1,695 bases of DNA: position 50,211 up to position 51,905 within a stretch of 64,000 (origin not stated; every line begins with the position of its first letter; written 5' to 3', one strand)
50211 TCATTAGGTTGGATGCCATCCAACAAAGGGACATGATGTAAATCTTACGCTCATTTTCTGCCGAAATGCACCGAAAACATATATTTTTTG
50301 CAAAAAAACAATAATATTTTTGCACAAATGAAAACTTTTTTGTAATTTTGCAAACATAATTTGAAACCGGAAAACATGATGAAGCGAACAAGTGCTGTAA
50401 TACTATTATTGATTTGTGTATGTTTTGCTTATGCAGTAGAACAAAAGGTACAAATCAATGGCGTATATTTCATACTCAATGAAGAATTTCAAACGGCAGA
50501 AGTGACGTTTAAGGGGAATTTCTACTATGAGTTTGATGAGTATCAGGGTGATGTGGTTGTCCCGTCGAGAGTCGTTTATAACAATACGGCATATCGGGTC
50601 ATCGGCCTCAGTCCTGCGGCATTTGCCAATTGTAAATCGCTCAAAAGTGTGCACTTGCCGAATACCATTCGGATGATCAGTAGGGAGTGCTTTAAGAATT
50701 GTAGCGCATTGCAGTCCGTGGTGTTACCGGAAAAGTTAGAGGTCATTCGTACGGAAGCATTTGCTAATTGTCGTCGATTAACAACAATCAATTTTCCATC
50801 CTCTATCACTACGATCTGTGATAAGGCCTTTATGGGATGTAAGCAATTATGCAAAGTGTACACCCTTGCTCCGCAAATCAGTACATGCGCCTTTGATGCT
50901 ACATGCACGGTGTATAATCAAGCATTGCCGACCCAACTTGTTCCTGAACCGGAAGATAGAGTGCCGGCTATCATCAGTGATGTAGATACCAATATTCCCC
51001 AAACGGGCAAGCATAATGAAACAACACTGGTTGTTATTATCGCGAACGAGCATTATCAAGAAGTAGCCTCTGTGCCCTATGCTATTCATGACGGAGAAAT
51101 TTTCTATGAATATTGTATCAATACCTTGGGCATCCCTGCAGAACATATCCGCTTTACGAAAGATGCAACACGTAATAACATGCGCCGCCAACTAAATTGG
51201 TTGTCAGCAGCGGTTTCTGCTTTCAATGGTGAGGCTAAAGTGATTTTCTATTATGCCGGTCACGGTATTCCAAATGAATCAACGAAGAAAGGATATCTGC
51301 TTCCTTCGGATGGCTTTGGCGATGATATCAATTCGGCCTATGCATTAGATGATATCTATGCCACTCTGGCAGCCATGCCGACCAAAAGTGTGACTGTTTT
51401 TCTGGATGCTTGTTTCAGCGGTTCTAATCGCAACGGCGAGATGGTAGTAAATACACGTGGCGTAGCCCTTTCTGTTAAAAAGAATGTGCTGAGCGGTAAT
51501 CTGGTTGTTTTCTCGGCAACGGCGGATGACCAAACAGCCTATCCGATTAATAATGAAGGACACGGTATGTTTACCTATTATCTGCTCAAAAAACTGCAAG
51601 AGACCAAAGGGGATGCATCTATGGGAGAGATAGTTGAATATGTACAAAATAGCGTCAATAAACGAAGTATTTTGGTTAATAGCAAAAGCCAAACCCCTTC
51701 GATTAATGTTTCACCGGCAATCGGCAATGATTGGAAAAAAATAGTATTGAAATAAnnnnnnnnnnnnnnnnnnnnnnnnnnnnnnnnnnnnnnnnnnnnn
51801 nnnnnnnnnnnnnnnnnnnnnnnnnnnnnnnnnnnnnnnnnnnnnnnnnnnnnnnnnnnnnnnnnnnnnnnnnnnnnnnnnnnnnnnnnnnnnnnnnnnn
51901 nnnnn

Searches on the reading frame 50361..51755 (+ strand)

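Call 74: search_protein_families(library=pfam, proteins=[window:50361-51755:+])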
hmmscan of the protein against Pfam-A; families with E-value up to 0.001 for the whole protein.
window:50361-51755:+ (464 aa): 3 families
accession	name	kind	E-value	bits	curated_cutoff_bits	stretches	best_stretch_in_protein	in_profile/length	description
PF00656.27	Peptidase_C14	-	6.4e-26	91.9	21.4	1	223-450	3-225/233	Caspase domain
PF13306.12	LRR_5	-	1.5e-23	83.5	27.7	1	85-180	5-100/127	BspA type Leucine rich repeat region (6 copies)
PF13855.12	LRR_8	-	3.3e-06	27.2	27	0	125-163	12-51/61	Leucine rich repeat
